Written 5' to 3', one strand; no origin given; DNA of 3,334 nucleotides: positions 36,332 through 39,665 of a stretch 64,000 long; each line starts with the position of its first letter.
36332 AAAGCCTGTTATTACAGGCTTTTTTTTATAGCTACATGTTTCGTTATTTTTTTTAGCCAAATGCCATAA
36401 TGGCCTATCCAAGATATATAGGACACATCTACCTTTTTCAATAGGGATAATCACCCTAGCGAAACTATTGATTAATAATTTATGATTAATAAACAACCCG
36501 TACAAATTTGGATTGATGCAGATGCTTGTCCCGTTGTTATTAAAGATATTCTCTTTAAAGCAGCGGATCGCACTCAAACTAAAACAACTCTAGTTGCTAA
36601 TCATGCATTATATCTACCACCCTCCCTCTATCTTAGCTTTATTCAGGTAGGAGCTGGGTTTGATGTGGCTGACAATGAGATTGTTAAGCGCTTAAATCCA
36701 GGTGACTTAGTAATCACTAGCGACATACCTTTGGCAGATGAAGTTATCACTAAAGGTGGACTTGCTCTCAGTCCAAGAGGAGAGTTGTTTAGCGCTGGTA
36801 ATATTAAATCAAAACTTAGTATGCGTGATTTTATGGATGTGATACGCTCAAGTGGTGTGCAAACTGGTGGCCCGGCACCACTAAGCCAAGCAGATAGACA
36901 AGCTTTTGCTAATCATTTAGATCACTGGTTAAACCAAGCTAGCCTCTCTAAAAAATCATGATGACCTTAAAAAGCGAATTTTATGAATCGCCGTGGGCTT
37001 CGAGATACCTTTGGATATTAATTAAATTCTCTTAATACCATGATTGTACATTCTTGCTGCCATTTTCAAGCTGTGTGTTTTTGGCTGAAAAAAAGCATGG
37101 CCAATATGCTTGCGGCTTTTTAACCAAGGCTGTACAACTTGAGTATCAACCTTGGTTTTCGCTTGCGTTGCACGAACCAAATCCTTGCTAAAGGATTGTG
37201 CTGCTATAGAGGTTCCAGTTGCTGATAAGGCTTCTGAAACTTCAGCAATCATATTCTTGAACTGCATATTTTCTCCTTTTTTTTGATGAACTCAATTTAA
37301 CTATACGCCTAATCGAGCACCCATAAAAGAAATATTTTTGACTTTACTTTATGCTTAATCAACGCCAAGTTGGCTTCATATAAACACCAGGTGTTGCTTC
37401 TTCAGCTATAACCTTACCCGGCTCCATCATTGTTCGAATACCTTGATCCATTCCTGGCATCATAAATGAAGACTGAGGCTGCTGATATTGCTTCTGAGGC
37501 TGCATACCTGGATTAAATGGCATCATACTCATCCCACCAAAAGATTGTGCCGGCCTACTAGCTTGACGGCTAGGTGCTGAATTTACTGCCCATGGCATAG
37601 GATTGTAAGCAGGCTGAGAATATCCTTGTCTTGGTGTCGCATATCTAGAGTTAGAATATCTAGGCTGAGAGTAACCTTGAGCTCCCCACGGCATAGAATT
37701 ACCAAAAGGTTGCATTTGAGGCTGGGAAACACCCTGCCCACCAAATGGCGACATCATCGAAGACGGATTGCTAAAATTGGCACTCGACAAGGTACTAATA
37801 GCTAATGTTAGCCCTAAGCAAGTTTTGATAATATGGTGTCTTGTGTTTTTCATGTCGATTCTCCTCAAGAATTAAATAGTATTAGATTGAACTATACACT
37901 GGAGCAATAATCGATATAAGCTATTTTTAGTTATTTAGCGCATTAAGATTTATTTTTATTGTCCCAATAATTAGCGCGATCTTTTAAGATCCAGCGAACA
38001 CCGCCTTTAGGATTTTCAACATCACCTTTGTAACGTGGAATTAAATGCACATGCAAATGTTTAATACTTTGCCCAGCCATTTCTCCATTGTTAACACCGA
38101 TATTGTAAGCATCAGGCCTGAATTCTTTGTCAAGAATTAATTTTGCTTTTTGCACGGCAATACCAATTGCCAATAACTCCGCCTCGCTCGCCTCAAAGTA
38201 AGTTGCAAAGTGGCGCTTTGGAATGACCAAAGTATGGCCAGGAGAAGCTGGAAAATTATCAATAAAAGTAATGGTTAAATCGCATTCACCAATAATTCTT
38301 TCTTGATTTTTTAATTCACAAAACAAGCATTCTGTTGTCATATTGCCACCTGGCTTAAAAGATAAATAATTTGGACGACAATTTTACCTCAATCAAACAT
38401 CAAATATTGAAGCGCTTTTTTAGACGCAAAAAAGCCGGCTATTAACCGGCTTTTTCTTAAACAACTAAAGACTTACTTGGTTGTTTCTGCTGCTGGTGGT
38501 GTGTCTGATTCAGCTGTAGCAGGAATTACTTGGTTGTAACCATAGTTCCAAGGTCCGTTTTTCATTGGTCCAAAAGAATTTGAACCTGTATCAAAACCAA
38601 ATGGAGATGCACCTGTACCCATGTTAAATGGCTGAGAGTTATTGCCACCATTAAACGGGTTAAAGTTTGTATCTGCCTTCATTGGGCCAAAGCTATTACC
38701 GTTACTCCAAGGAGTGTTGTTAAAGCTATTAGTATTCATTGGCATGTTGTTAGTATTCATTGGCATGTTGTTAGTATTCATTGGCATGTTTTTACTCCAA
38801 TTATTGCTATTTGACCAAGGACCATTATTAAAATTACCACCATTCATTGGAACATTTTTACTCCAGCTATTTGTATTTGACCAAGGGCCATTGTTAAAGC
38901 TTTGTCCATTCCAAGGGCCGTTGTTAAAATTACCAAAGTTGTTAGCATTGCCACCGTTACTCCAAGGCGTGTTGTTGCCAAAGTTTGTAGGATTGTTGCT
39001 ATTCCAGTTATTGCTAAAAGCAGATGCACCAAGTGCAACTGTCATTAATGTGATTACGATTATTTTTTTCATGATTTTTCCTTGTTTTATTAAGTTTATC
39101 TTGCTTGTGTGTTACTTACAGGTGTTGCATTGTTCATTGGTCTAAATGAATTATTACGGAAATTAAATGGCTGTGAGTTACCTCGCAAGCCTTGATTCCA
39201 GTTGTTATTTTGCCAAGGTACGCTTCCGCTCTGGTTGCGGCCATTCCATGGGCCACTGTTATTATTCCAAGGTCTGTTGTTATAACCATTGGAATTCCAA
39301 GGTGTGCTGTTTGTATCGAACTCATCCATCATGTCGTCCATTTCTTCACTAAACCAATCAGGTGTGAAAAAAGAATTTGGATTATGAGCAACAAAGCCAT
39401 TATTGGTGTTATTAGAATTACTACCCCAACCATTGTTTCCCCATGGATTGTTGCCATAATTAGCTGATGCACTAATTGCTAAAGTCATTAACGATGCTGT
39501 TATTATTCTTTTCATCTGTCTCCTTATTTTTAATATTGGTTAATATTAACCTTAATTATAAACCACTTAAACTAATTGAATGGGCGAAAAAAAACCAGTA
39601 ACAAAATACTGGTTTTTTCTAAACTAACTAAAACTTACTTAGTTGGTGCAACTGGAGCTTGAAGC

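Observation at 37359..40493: Cluster of five secreted, Cys-free, prion-like low-complexity proteins: candidate sulfur-globule envelope or functional-amyloid system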

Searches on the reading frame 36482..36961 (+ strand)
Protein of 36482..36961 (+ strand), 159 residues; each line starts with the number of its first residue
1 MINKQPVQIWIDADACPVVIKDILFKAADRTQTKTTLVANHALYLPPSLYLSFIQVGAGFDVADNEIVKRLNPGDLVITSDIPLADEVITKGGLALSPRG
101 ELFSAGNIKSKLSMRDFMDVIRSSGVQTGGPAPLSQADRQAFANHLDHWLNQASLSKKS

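Call 4: search_protein_families(library=pfam, proteins=[window:36482-36961:+], max_evalue=1)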
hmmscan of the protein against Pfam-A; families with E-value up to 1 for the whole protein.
window:36482-36961:+ (159 aa): 1 family
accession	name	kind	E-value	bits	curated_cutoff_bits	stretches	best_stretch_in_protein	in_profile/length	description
PF02639.20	DUF188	-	1.8e-46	157.4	24.3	1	23-151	1-129/130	Uncharacterized BCR, YaiI/YqxD family COG1671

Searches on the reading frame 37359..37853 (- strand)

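Call 4: search_protein_families(library=pfam, proteins=[window:37359-37853:-], max_evalue=1)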
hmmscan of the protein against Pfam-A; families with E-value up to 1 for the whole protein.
window:37359-37853:- (164 aa): 1 family
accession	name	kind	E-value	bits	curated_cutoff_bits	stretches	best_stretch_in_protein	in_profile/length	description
PF23035.1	zf-CCCH_UNK-like_4th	-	0.79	9.7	27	0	59-70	26-37/39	RING finger protein unkempt homolog-like, CCCH zinc finger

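Call 5: search_protein_families(library=ncbifam, proteins=[window:37359-37853:-], max_evalue=1)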
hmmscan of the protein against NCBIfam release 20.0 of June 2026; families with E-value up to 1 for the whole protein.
window:37359-37853:- (164 aa): 0 families

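Call 51: search_protein_families(library=pfam, proteins=[window:37359-37853:-], max_evalue=10)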
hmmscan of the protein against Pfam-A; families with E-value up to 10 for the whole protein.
window:37359-37853:- (164 aa): 1 family
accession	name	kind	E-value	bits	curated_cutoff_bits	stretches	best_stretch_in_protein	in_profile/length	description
PF23035.1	zf-CCCH_UNK-like_4th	-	0.79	9.7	27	0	59-70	26-37/39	RING finger protein unkempt homolog-like, CCCH zinc finger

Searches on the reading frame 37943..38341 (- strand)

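Call 4: search_protein_families(library=pfam, proteins=[window:37943-38341:-], max_evalue=1)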
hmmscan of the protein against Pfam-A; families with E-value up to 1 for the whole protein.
window:37943-38341:- (132 aa): 4 families
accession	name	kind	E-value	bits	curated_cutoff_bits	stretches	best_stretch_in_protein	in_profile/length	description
PF01230.28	HIT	-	2.6e-24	86.1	21.5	1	11-105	3-97/98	HIT domain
PF11969.13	DcpS_C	-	1.7e-12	48.2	24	1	5-102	2-101/114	Scavenger mRNA decapping enzyme C-term binding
PF02744.22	GalP_UDP_tr_C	-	0.019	15.1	29.2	1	8-102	23-119/165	Galactose-1-phosphate uridyl transferase, C-terminal domain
PF16285.10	DUF4931_N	-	0.17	12.4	24.1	1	2-101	17-119/124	Domain of unknown function (DUF4931) N-terminal domain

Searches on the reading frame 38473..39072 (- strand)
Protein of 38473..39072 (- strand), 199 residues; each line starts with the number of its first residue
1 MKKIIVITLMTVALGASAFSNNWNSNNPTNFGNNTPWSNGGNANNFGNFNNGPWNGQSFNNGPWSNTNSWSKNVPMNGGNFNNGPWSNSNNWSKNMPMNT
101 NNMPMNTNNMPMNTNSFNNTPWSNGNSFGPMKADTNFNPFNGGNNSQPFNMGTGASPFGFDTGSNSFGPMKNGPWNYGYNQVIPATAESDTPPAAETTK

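Call 4: search_protein_families(library=pfam, proteins=[window:38473-39072:-], max_evalue=1)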
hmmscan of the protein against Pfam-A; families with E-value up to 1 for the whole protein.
window:38473-39072:- (199 aa): 0 families

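Call 5: search_protein_families(library=ncbifam, proteins=[window:38473-39072:-], max_evalue=1)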
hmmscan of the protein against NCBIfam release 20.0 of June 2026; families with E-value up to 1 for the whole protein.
window:38473-39072:- (199 aa): 2 families
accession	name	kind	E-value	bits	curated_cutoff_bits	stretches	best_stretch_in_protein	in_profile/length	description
NF053838.1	hit_Bd0108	equivalog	0.021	15.3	40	1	1-34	1-35/94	predatory lifecycle switch protein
NF038040.1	phero_PhrK_fam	equivalog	0.21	11.8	35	1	1-30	1-30/40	PhrK family phosphatase-inhibitory pheromone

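Call 51: search_protein_families(library=pfam, proteins=[window:38473-39072:-], max_evalue=10)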
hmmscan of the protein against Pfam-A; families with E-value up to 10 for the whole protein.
window:38473-39072:- (199 aa): 0 families

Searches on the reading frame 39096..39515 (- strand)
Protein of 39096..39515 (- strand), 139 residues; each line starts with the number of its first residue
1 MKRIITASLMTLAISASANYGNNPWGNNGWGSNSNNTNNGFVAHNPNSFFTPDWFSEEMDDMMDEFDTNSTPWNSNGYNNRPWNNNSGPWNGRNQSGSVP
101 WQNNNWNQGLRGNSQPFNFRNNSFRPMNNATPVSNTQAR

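Call 4: search_protein_families(library=pfam, proteins=[window:39096-39515:-], max_evalue=1)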
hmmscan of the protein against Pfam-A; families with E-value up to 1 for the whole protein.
window:39096-39515:- (139 aa): 1 family
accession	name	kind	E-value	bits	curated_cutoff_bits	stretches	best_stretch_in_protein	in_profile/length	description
PF02615.19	Ldh_2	-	0.029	14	38.8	1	18-68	243-293/333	Malate/L-lactate dehydrogenase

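Call 5: search_protein_families(library=ncbifam, proteins=[window:39096-39515:-], max_evalue=1)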
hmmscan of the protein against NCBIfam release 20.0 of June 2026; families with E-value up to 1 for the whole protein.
window:39096-39515:- (139 aa): 0 families
